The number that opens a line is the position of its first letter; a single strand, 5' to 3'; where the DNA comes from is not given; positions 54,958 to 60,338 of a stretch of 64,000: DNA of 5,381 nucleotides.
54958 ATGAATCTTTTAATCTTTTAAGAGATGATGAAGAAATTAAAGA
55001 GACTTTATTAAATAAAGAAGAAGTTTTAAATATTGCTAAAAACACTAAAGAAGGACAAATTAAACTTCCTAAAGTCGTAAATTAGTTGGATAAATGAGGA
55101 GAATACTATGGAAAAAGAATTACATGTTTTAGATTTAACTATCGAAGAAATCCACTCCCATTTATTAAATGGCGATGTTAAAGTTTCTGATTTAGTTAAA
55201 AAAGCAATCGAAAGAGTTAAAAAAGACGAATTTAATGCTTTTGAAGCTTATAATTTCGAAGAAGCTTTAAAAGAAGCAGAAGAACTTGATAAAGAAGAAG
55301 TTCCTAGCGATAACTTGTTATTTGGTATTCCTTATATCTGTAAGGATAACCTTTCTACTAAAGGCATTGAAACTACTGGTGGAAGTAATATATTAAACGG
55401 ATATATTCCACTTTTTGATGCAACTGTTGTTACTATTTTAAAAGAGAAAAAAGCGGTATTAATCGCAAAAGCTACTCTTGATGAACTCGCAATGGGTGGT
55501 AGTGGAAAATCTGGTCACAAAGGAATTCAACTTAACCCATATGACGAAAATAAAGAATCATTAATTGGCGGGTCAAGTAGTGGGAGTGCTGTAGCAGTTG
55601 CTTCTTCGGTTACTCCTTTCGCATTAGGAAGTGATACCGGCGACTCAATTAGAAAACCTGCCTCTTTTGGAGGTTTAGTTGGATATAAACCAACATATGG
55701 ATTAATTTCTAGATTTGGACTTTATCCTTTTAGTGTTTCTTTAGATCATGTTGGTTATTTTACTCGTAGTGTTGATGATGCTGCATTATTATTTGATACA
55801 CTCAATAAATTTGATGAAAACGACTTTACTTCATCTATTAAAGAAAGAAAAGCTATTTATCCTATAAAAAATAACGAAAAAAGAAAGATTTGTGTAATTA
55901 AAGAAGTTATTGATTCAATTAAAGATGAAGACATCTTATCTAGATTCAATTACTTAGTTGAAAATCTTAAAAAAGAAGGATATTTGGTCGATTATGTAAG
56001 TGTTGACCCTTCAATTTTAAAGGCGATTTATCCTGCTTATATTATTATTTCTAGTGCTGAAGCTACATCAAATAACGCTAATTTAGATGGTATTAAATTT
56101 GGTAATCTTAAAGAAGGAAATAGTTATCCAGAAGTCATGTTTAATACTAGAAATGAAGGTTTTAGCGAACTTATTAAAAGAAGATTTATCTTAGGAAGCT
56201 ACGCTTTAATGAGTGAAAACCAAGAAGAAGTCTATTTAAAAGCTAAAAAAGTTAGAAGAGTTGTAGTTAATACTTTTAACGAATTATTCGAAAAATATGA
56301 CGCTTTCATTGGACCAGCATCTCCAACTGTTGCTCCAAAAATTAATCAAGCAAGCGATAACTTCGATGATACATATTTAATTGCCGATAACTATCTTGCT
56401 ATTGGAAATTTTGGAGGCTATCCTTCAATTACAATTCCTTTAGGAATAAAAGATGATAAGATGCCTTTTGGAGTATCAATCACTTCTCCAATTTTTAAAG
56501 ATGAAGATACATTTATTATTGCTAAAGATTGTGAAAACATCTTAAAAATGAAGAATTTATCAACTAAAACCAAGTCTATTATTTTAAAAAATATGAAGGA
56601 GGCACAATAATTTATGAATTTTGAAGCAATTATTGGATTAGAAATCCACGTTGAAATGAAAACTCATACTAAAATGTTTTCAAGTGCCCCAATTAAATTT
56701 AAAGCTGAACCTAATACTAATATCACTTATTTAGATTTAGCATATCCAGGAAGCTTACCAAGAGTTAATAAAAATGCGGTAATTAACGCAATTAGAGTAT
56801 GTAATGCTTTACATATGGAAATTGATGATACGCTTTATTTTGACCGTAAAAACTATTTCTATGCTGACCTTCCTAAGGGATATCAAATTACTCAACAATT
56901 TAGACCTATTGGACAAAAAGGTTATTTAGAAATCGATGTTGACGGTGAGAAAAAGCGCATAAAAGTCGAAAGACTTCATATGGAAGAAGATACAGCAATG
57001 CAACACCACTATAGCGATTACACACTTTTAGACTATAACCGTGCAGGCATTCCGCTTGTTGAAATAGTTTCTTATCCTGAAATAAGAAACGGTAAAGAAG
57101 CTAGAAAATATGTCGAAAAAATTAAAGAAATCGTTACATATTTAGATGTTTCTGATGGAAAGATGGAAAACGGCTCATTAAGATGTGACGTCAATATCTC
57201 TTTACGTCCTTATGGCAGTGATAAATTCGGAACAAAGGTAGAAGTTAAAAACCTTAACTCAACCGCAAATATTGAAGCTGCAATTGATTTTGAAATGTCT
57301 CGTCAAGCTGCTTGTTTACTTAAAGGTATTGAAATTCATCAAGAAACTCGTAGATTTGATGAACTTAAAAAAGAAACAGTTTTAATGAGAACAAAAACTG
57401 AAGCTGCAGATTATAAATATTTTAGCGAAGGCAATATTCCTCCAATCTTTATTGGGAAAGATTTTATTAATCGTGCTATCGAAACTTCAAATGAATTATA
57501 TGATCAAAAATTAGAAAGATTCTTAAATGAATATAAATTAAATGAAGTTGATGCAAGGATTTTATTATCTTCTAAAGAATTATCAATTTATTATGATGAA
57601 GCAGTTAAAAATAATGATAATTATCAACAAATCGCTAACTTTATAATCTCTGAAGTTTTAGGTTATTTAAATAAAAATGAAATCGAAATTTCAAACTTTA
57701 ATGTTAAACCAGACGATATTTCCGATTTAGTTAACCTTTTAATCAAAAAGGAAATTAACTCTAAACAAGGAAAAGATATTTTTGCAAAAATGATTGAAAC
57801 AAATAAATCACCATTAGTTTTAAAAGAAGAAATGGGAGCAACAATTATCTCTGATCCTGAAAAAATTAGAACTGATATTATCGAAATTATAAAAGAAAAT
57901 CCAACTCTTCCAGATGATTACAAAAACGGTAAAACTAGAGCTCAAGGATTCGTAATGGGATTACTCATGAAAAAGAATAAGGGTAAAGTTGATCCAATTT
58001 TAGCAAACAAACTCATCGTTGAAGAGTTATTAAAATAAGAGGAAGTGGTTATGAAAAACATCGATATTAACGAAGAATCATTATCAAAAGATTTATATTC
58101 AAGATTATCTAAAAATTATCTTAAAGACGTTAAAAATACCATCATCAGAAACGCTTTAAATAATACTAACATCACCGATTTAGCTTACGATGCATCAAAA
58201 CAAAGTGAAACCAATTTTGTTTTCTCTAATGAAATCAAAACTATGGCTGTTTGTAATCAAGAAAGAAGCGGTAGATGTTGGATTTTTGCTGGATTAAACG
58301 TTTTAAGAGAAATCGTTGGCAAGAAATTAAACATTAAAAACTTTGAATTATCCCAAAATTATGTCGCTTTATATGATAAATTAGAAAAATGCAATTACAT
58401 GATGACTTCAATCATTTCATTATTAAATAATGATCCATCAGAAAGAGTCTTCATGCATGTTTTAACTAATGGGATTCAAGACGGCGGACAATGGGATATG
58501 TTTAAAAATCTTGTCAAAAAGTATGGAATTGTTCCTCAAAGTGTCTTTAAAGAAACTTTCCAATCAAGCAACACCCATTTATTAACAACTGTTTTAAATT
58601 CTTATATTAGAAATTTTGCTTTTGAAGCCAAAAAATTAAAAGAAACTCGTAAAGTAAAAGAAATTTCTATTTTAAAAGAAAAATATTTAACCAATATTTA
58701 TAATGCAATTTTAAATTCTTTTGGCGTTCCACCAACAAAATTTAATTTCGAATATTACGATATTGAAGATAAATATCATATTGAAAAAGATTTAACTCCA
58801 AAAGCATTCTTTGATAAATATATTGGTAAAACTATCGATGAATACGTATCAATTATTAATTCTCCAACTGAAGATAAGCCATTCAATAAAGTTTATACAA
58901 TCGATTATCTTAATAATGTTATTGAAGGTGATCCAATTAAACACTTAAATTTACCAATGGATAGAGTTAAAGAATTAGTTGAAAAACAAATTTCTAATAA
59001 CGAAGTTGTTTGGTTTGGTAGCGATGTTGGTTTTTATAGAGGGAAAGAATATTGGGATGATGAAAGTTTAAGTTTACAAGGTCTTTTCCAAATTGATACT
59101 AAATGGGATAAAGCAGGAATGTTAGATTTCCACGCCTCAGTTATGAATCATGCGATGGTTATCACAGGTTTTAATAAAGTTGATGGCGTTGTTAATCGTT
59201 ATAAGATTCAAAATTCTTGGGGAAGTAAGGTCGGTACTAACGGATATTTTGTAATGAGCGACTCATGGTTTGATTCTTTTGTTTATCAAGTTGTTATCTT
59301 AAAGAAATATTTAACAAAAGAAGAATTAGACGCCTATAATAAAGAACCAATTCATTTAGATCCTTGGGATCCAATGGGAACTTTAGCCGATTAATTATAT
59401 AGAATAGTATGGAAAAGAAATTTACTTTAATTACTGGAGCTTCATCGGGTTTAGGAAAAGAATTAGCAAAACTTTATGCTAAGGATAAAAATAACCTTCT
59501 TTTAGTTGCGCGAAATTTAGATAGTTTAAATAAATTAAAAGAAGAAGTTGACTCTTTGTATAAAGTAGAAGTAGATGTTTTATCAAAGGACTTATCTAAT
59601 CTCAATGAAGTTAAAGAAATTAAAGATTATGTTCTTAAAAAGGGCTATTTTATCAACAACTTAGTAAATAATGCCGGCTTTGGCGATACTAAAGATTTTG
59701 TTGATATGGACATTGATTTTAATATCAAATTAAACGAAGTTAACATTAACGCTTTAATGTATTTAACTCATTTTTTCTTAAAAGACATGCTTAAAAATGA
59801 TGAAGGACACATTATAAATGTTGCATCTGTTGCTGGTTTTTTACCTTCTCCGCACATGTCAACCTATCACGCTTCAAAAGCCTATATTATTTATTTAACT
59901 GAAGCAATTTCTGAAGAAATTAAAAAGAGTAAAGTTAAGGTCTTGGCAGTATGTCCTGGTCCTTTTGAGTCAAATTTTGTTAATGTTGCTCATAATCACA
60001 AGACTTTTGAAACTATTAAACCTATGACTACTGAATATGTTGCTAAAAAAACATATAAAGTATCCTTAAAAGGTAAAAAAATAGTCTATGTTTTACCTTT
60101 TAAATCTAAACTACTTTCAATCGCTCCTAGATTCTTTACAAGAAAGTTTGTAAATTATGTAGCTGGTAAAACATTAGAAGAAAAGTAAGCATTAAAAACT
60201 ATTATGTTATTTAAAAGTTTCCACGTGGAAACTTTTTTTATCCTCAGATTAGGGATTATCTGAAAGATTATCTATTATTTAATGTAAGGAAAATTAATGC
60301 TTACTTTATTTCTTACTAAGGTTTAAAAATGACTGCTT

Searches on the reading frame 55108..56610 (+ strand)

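Call 63: search_protein_families(library=pfam, proteins=[window:55108-56610:+])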
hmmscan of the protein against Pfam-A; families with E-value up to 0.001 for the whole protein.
window:55108-56610:+ (500 aa): 1 family
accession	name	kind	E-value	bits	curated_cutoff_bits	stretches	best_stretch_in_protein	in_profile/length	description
PF01425.27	Amidase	-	3.9e-105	352.9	27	1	29-467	2-443/445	Amidase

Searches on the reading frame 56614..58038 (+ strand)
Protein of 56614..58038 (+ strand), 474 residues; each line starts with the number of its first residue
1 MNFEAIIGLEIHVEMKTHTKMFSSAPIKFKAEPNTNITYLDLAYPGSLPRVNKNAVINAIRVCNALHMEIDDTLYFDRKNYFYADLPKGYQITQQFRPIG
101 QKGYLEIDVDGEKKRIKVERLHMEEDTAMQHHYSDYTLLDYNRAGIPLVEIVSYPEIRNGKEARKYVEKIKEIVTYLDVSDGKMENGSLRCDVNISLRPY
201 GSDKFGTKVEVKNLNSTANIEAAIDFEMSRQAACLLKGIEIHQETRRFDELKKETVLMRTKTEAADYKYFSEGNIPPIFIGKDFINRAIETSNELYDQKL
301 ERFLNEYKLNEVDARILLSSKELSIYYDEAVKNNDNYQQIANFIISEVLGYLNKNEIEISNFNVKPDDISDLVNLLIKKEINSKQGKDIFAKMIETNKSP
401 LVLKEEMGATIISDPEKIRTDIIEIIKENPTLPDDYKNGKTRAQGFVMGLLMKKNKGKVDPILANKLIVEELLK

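Call 63: search_protein_families(library=pfam, proteins=[window:56614-58038:+])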
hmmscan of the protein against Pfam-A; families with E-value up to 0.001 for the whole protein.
window:56614-58038:+ (474 aa): 2 families
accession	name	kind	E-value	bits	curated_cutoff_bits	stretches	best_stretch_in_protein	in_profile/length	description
PF02934.20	GatB_N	-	7.8e-113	376.7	23.4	1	6-285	2-276/277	GatB/GatE catalytic domain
PF02637.23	GatB_Yqey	-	2.8e-39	134.8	27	1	326-472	2-148/148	GatB domain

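Call 66: find_homologous_proteins(query=window:56614-58038:+, max_evalue=1e-100)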
Query window:56614-58038:+ (474 aa): 6106 proteins with E <= 1e-100 among 8000 candidates; the best 120 are listed.
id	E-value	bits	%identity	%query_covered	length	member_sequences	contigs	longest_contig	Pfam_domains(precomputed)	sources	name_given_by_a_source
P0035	0.0e+0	1040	100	100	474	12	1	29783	PF02637.24,PF02934.21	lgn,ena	-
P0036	4.6e-255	865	83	100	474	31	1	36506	PF02637.24,PF02934.21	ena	-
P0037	8.7e-254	861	82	100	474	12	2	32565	PF02637.24,PF02934.21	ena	-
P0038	6.4e-251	851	81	100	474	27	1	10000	PF02637.24,PF02934.21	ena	-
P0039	1.8e-248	843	79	100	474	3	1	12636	PF02637.24,PF02934.21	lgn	-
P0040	4.6e-247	839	80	100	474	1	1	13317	PF02637.24,PF02934.21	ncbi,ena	-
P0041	5.1e-242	822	78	100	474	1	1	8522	PF02637.24,PF02934.21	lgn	-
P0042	8.2e-242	821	78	100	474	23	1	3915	PF02637.24,PF02934.21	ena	-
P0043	1.7e-238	810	77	100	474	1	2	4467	PF02637.24,PF02934.21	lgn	-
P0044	4.9e-238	809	77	100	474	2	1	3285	PF02637.24,PF02934.21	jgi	-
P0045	3.2e-233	793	75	100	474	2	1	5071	PF02637.24,PF02934.21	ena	-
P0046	1.4e-230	784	76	100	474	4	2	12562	PF02637.24,PF02934.21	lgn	-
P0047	7.5e-219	746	71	100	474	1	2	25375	PF02637.24,PF02934.21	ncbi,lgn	-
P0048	1.3e-218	745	71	100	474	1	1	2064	PF02637.24,PF02934.21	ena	-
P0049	1.5e-218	745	71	100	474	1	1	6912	PF02637.24,PF02934.21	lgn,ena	-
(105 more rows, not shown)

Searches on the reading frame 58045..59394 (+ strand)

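Call 63: search_protein_families(library=pfam, proteins=[window:58045-59394:+])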
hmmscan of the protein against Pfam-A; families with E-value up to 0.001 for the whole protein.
window:58045-59394:+ (449 aa): 2 families
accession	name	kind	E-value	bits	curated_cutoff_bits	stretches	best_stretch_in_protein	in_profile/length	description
PF03051.21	Peptidase_C1_2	-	6e-150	500.3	22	1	13-445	2-438/438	Peptidase C1-like family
PF00112.29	Peptidase_C1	-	2.6e-07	31.4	20.7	1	365-405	164-203/220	Papain family cysteine protease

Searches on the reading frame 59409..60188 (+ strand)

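Call 63: search_protein_families(library=pfam, proteins=[window:59409-60188:+])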
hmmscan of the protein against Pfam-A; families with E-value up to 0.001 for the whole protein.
window:59409-60188:+ (259 aa): 3 families
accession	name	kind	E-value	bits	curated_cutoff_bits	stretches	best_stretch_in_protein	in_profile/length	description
PF00106.31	adh_short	-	1e-42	146.3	26.6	1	5-192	2-188/195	short chain dehydrogenase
PF13561.12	adh_short_C2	-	2.5e-25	89.9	27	1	10-198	1-188/236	Enoyl-(Acyl carrier protein) reductase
PF08659.16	KR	-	1.1e-11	45.4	22.6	1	7-160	4-156/180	KR domain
